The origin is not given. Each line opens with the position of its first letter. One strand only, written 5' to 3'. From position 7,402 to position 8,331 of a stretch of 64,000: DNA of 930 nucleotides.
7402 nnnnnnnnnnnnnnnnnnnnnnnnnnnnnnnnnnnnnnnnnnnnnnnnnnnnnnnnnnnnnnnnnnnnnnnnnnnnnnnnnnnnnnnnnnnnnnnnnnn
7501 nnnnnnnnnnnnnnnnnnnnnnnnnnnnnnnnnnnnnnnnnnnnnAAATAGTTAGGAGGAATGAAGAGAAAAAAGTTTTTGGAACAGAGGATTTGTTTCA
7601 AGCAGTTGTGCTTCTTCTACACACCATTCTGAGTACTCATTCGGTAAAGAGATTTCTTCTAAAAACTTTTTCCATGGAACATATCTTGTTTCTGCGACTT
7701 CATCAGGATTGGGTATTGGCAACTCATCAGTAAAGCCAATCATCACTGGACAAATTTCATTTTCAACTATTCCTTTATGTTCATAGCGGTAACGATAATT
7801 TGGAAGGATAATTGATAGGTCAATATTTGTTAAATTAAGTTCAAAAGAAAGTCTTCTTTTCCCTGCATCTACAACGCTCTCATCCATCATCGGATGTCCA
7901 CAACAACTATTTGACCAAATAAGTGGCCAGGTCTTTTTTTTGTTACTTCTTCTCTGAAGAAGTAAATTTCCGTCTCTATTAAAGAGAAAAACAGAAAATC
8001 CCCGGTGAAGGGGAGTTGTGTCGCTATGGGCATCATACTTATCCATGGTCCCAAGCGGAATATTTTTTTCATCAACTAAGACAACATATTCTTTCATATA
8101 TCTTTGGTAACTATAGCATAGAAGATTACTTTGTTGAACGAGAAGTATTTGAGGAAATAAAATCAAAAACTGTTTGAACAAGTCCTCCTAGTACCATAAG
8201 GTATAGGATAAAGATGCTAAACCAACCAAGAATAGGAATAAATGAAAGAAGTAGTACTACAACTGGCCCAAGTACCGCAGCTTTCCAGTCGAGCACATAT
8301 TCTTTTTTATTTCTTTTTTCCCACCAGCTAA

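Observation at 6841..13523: Compact carotenoid-type isoprenoid cluster (GT2, idi, UbiA prenyltransferase, crtI, GGPP synthase, phytoene synthase) in an otherwise minimal, CPR-like genome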

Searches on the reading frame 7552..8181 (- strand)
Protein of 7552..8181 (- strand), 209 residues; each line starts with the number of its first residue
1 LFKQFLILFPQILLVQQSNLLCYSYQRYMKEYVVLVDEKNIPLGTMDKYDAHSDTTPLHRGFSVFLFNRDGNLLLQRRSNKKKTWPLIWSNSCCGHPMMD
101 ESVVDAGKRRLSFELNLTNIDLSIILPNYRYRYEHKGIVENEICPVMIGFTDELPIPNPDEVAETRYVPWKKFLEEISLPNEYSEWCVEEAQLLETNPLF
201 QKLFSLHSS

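Call 3: search_protein_families(library=pfam, proteins=[window:7552-8181:-], max_evalue=0.01)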
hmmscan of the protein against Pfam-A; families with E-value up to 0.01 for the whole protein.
window:7552-8181:- (209 aa): 1 family
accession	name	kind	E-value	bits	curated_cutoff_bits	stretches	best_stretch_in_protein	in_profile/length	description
PF00293.34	NUDIX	-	4.5e-13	49.8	21.1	1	58-173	2-118/134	NUDIX domain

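Call 4: search_protein_families(library=ncbifam, proteins=[window:7552-8181:-], max_evalue=0.01)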
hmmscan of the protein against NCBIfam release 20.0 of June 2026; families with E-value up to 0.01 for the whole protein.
window:7552-8181:- (209 aa): 4 families
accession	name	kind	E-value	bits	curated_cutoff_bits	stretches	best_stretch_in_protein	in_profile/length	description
NF002995.0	PRK03759.1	equivalog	1.6e-59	200.7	127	1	30-199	6-177/185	isopentenyl-diphosphate Delta-isomerase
TIGR02150.1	IPP_isom_1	equivalog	4.4e-37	127.4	105.8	1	33-188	1-156/159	isopentenyl-diphosphate delta-isomerase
NF011922.0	PRK15393.1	equivalog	6.8e-05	22.6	152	1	28-122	8-101/182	NUDIX hydrolase YfcD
NF041653.1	Nud_hyd_Meth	equivalog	0.0026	17.6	300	1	36-114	5-81/170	Nudix hydrolase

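Call 40: search_protein_families(library=ncbifam, proteins=[L008:12374-13306:-, L060:6571-7419:-, L008:8601-9908:-, L044:9290-9967:-, L060:7416-8456:-, L008:10879-12393:-, L060:5075-6574:-, L060:4237-5082:+, L057:10001-10792:+], max_evalue=1e-10)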
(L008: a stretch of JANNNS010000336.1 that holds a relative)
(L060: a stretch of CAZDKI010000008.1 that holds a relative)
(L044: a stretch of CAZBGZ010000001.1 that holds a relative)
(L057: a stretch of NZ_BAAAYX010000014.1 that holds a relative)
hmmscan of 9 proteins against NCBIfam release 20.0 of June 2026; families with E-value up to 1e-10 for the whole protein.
L008:12374-13306:- (310 aa): 5 families
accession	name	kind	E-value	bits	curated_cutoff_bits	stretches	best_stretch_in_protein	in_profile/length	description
TIGR03465.1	HpnD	equivalog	2.4e-61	207.1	278.6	1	38-305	2-265/267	presqualene diphosphate synthase HpnD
NF045686.1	PhytoSynCyanob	equivalog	1.2e-49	169.1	550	1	23-299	13-298/310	15-cis-phytoene synthase CrtB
TIGR03464.1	HpnC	equivalog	6e-48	163.7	250.45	1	45-305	9-266/267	squalene synthase HpnC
NF045921.1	PhytnSynCrtBRhod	equivalog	3.4e-35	122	500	1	29-303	5-274/307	15-cis-phytoene synthase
NF042419.1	Phyto_syn_CrtB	equivalog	8.8e-32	110.9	480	1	43-304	16-282/306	15-cis-phytoene synthase CrtB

L060:6571-7419:- (282 aa): 5 families
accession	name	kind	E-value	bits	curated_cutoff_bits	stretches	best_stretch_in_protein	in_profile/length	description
TIGR03465.1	HpnD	equivalog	6.7e-58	195.8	278.6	1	20-281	4-265/267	presqualene diphosphate synthase HpnD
TIGR03464.1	HpnC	equivalog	1.5e-47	162.4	250.45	1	28-280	12-265/267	squalene synthase HpnC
NF045686.1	PhytoSynCyanob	equivalog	3.7e-44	151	550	1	12-278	22-301/310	15-cis-phytoene synthase CrtB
NF045921.1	PhytnSynCrtBRhod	equivalog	3.9e-42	144.8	500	1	18-280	13-275/307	15-cis-phytoene synthase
NF042419.1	Phyto_syn_CrtB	equivalog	6.8e-37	127.6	480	1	23-280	16-282/306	15-cis-phytoene synthase CrtB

L008:8601-9908:- (435 aa): 5 families
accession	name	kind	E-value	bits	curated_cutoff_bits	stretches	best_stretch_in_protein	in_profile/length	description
NF002995.0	PRK03759.1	equivalog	3.9e-66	222.2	127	1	251-412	6-168/185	isopentenyl-diphosphate Delta-isomerase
TIGR02150.1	IPP_isom_1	equivalog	3.7e-44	150.4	105.8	1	254-409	1-155/159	isopentenyl-diphosphate delta-isomerase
TIGR03460.1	crt_membr_arch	equivalog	3.3e-40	138.5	154.7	1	9-243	15-245/248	bisanhydrobacterioruberin hydratase CruF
NF041333.1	CruF_Halo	equivalog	7.6e-31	107.5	300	1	11-239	26-257/268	bisanhydrobacterioruberin hydratase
NF045693.1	GCarotHydoxCruF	equivalog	2.1e-18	66.7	400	1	37-184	61-214/310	gamma-carotene 1'-hydroxylase CruF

L044:9290-9967:- (225 aa): 3 families
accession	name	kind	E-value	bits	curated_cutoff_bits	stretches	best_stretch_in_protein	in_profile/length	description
TIGR03460.1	crt_membr_arch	equivalog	1.2e-39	136.7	154.7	1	15-210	41-242/248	bisanhydrobacterioruberin hydratase CruF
NF041333.1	CruF_Halo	equivalog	1.4e-28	100.1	300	1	27-212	64-259/268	bisanhydrobacterioruberin hydratase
NF045693.1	GCarotHydoxCruF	equivalog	3.4e-21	75.9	400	1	16-222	58-283/310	gamma-carotene 1'-hydroxylase CruF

L060:7416-8456:- (346 aa): 15 families
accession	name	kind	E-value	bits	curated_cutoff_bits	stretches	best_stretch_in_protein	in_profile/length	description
NF041169.1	f2_encap_cargo4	exception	3.9e-44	151.3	450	1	40-343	41-332/334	family 2 encapsulin nanocompartment cargo protein polyprenyl transferase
NF042416.1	GFPPS_Mycobact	equivalog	3.9e-38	131.3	600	1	36-324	29-328/350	bifunctional (2E,6E)-farnesyl/geranyl diphosphate synthase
NF040698.1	IdsA_Meth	equivalog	2.2e-35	122.4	468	1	37-343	30-326/328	short chain isoprenyl diphosphate synthase IdsA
NF041003.1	GGPP_syn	equivalog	5.3e-34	117.8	500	1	37-328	28-307/326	geranylgeranyl diphosphate synthase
NF045485.1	FPPsyn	subfamily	8.6e-25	87.4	275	1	46-274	34-257/288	farnesyl diphosphate synthase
TIGR02748.1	GerC3_HepT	equivalog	2.5e-24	86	456.55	1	35-343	29-317/319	heptaprenyl diphosphate synthase component II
TIGR02749.1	prenyl_cyano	equivalog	2.1e-22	79.6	383.2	1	25-344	21-321/322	solanesyl diphosphate synthase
NF042417.1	NPPPS_Mycobact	equivalog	3.9e-22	78.7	600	1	43-343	50-333/335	nonaprenyl/(2E,6E)-farnesyl/geranylgeranyl diphosphat synthase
NF045628.1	HxpDPsynlarge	equivalog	2.1e-20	73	500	1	40-343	26-309/311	hexaprenyl-diphosphate synthase large subunit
NF040789.2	gerfarn_diphsyn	equivalog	3.8e-19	69.1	560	1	71-338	83-338/345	geranylfarnesyl diphosphate synthase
NF045685.1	GGPPSynCrtE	equivalog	3.4e-17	62.4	460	1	13-275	6-263/293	geranylgeranyl diphosphate synthase CrtE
NF045549.1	GGPPsyn_IdsB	equivalog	1.9e-16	60.1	475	1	46-338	62-339/346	geranylgeranyl diphosphate synthase IdsB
NF007877.0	PRK10581.1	equivalog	1.4e-15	57.2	321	1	48-247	43-236/299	(2E,6E)-farnesyl diphosphate synthase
NF008140.0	PRK10888.1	equivalog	1.6e-15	57.2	412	1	35-246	30-223/323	octaprenyl diphosphate synthase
NF040627.1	GFPS_Meth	equivalog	2.5e-14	53.4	600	1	45-247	36-218/285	geranylfarnesyl diphosphate synthase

L008:10879-12393:- (504 aa): 10 families
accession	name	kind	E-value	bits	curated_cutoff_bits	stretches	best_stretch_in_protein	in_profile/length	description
NF058655.1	CrtID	equivalog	5.3e-183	609.2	640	1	9-488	1-477/478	bifunctional phytoene desaturase/3,4-desaturase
TIGR02734.1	crtI_fam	subfamily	3.1e-155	517.7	238.1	1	9-500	1-496/504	phytoene desaturase family protein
NF042421.1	hydcarot_desat_CrtD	equivalog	6.6e-75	252.4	500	1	7-487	2-478/487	1-hydroxycarotenoid 3,4-desaturase CrtD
NF045637.1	carotdesatCrtDProt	equivalog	2.8e-73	247.1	580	1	9-488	1-478/485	1-hydroxycarotenoid 3,4-desaturase CrtD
TIGR02730.1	carot_isom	equivalog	5.1e-37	127.8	586.9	1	211-488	210-484/493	carotenoid isomerase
TIGR02733.1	desat_CrtD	equivalog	1.9e-24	86.2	549.7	1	7-492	2-488/492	C-3',4' desaturase CrtD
NF045689.1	BCarotKetCrtO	equivalog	4.8e-23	81.5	1000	1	7-284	4-299/563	beta-carotene ketolase CrtO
NF005560.0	PRK07233.1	equivalog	2.6e-15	56.2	252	0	8-55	2-49/435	hypothetical protein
NF005547.0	PRK07208.1-3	equivalog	2.2e-13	49.7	380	0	6-62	4-60/465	hypothetical protein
NF005548.0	PRK07208.1-4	equivalog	1.2e-11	43.9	389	1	5-281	2-268/488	hypothetical protein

L060:5075-6574:- (499 aa): 8 families
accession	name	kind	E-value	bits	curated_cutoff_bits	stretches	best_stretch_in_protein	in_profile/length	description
NF058655.1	CrtID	equivalog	3.8e-191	636.1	640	1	3-482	1-477/478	bifunctional phytoene desaturase/3,4-desaturase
TIGR02734.1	crtI_fam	subfamily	5.7e-154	513.5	238.1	1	3-494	1-496/504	phytoene desaturase family protein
NF042421.1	hydcarot_desat_CrtD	equivalog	1.1e-89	301.1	500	1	2-482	3-479/487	1-hydroxycarotenoid 3,4-desaturase CrtD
NF045637.1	carotdesatCrtDProt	equivalog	3.2e-62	210.6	580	1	3-488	1-484/485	1-hydroxycarotenoid 3,4-desaturase CrtD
TIGR02730.1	carot_isom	equivalog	2.2e-29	102.7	586.9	1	198-486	203-488/493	carotenoid isomerase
NF045689.1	BCarotKetCrtO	equivalog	2.4e-25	89.1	1000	0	344-470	381-521/563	beta-carotene ketolase CrtO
TIGR02733.1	desat_CrtD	equivalog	4.2e-21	75.2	549.7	1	2-487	3-489/492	C-3',4' desaturase CrtD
NF005560.0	PRK07233.1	equivalog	8.1e-14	51.3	252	0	1-50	1-50/435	hypothetical protein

L060:4237-5082:+ (281 aa): 5 families
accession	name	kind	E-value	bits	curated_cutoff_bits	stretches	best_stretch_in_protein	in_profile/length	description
NF009516.0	PRK12875.1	equivalog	1.3e-76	257.4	205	1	4-279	17-289/292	prenyltransferase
NF009608.0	PRK13105.1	equivalog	7.4e-37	127.1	217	1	2-277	7-287/291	prenyltransferase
NF010119.0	PRK13595.1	equivalog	3e-36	125.4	248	1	3-271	11-282/292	prenyltransferase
NF009525.0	PRK12887.1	equivalog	2.8e-14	53.2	226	1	3-245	13-271/310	homogentisate phytyltransferase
NF005742.0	PRK07566.1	equivalog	3.2e-12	46.2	313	1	4-248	28-279/315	chlorophyll synthase ChlG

L057:10001-10792:+ (264 aa): 4 families
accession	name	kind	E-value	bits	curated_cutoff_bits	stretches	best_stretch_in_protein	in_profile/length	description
NF009516.0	PRK12875.1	equivalog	2.9e-74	249.8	205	1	2-264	18-282/292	prenyltransferase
NF010119.0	PRK13595.1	equivalog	1e-45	156.5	248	1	1-260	12-275/292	prenyltransferase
NF009608.0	PRK13105.1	equivalog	6.7e-42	143.6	217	1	1-261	9-279/291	prenyltransferase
NF009525.0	PRK12887.1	equivalog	3.5e-11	43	226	0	15-231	32-259/310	homogentisate phytyltransferase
